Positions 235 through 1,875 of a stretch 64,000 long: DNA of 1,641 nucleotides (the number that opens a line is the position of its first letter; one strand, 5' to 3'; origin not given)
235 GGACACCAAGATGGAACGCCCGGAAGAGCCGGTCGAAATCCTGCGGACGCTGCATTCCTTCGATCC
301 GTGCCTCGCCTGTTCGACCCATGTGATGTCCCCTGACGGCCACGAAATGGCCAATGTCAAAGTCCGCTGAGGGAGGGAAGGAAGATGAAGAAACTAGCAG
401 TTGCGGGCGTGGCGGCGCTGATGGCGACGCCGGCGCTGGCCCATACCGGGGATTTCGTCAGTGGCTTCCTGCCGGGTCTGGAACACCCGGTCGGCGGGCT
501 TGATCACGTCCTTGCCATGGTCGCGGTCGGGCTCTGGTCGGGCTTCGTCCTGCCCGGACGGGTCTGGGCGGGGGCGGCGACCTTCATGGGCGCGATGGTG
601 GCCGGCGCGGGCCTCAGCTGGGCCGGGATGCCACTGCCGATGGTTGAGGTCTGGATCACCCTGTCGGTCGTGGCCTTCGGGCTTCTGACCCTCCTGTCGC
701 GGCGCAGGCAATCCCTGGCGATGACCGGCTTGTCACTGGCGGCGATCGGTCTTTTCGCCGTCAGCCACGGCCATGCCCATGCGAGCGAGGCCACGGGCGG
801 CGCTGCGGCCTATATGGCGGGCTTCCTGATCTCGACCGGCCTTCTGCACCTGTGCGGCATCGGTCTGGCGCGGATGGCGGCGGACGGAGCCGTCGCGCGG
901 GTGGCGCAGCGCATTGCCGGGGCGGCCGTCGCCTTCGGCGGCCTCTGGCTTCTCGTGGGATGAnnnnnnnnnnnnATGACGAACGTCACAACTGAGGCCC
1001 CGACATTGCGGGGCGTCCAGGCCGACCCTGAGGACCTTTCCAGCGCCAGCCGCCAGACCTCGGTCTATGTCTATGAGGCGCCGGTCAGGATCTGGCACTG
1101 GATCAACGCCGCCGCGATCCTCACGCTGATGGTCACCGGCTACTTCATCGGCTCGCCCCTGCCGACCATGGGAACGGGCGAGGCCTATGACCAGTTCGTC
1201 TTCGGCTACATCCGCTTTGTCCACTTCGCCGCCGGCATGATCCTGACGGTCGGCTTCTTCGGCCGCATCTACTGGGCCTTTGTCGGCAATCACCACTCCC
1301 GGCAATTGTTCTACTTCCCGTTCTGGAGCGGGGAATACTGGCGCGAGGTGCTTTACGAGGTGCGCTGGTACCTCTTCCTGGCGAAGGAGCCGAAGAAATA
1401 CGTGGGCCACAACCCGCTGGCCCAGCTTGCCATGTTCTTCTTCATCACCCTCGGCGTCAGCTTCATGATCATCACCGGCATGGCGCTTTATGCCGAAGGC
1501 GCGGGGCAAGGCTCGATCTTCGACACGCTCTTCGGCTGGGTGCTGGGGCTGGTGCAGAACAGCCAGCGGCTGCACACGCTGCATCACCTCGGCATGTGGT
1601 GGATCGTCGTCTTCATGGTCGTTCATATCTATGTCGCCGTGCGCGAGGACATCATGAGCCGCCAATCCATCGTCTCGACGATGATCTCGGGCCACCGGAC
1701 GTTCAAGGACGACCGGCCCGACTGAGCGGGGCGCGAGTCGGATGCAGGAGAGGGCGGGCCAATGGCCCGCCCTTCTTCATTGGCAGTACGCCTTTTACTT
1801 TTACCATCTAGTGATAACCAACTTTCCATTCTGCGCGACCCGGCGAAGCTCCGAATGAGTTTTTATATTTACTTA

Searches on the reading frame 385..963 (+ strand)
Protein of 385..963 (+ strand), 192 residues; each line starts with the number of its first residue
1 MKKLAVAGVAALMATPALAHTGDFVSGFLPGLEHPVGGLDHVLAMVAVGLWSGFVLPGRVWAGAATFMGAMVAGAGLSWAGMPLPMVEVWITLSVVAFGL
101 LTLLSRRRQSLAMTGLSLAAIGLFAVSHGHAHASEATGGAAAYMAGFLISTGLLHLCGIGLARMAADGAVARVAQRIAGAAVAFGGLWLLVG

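Call 46: search_protein_families(library=pfam, proteins=[window:385-963:+], max_evalue=0.00001)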
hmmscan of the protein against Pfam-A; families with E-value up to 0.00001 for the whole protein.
window:385-963:+ (192 aa): 1 family
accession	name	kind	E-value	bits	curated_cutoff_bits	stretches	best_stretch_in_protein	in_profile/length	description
PF04955.18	HupE_UreJ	-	3.8e-46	157.3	23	1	11-189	4-179/179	HupE / UreJ protein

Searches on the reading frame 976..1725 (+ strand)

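Call 46: search_protein_families(library=pfam, proteins=[window:976-1725:+], max_evalue=0.00001)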
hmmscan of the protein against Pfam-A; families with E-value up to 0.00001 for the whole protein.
window:976-1725:+ (249 aa): 1 family
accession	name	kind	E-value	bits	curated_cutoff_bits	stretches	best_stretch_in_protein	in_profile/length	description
PF01292.26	Ni_hydr_CYTB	-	5.3e-30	105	30.1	1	32-239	1-179/179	Prokaryotic cytochrome b561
